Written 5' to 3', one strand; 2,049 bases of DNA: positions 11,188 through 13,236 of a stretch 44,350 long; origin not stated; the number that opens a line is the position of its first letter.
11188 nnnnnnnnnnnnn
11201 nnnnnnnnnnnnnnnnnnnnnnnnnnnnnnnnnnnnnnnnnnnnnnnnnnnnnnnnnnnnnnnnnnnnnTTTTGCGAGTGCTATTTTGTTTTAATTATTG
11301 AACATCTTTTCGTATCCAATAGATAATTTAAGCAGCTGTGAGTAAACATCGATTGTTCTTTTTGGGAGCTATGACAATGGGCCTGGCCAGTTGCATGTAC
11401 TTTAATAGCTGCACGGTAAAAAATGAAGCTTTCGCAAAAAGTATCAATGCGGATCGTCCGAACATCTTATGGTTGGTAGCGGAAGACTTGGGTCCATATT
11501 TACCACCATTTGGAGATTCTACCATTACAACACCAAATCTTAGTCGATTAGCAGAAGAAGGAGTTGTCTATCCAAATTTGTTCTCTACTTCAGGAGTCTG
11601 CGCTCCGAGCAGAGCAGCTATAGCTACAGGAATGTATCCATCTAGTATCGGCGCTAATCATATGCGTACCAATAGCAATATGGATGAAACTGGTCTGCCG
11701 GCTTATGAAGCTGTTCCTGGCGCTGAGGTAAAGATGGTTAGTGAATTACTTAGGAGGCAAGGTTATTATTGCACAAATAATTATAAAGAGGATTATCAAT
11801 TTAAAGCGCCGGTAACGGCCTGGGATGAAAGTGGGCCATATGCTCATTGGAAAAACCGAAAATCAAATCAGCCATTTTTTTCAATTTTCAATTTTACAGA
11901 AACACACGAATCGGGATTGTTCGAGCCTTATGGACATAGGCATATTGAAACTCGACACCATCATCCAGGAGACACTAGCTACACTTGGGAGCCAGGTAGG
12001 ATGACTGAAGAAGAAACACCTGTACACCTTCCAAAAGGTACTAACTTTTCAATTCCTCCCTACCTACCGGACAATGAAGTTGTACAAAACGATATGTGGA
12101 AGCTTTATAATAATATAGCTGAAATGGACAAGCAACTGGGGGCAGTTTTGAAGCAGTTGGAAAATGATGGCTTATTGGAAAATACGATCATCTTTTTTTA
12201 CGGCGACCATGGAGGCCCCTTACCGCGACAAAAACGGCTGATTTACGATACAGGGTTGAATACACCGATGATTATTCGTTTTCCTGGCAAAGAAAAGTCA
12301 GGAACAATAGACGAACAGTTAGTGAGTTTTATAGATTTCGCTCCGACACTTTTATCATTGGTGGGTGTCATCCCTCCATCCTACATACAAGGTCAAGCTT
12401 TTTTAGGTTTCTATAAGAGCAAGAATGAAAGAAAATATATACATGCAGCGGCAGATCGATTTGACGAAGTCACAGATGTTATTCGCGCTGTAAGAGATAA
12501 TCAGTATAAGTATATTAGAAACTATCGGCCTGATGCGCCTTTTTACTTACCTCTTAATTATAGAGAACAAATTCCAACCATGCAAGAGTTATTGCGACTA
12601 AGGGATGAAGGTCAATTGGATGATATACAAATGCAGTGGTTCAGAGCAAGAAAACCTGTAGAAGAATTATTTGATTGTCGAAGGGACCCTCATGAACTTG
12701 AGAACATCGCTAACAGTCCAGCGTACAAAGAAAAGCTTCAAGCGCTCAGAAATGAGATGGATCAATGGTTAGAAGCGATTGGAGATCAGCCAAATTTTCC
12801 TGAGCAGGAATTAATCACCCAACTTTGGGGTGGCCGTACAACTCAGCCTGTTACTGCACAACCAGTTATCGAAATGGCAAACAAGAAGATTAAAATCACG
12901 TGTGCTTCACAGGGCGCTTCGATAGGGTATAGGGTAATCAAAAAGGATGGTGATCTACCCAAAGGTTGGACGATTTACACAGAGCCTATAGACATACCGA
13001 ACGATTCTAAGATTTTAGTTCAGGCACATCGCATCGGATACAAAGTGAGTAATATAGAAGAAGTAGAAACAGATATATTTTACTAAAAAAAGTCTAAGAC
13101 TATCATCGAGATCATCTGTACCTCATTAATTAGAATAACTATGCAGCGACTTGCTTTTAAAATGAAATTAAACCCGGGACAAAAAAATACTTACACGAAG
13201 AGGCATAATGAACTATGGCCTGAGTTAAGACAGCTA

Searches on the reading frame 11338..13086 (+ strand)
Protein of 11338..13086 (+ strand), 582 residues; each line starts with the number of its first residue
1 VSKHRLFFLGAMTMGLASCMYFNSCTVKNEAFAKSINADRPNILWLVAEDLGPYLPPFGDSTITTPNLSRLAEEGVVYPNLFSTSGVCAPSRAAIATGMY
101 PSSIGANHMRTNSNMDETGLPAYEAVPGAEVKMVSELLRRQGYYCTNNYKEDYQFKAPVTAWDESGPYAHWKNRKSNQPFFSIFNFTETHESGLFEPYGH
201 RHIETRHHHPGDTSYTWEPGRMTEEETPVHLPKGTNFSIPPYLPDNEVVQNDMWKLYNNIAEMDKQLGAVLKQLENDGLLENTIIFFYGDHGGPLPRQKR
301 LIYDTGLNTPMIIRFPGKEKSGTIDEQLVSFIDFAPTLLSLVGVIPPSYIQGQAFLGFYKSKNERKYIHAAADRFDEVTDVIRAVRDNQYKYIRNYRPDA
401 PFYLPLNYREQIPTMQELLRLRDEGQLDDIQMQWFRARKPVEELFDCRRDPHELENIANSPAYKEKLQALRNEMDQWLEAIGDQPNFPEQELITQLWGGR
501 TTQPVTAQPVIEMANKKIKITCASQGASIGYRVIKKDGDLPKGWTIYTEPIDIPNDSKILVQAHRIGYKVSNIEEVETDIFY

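Call 3: search_protein_families(library=pfam, proteins=[window:11338-13086:+], max_evalue=1)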
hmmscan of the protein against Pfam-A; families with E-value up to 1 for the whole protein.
window:11338-13086:+ (582 aa): 7 families
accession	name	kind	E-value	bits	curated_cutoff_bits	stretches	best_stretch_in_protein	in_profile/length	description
PF00884.28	Sulfatase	-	1e-39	137.1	25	1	41-344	1-301/301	Sulfatase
PF16347.10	SGSH_C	-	1.8e-22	80.5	29.3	2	298-397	7-111/154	N-sulphoglucosamine sulphohydrolase, C-terminal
PF01663.27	Phosphodiest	-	1e-08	35.6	23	1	64-293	19-221/342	Type I phosphodiesterase / nucleotide pyrophosphatase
PF02995.22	DUF229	-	7.3e-06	25.4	25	1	257-313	307-343/496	Protein of unknown function (DUF229)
PF07394.17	DUF1501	-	0.024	14.2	27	1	258-292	266-300/390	Protein of unknown function (DUF1501)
PF14707.11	Sulfatase_C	-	0.035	15.1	30.9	1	443-486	57-101/127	C-terminal region of aryl-sulfatase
PF13290.12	CHB_HEX_C_1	-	0.077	13.4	22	1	515-572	9-64/67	Chitobiase/beta-hexosaminidase C-terminal domain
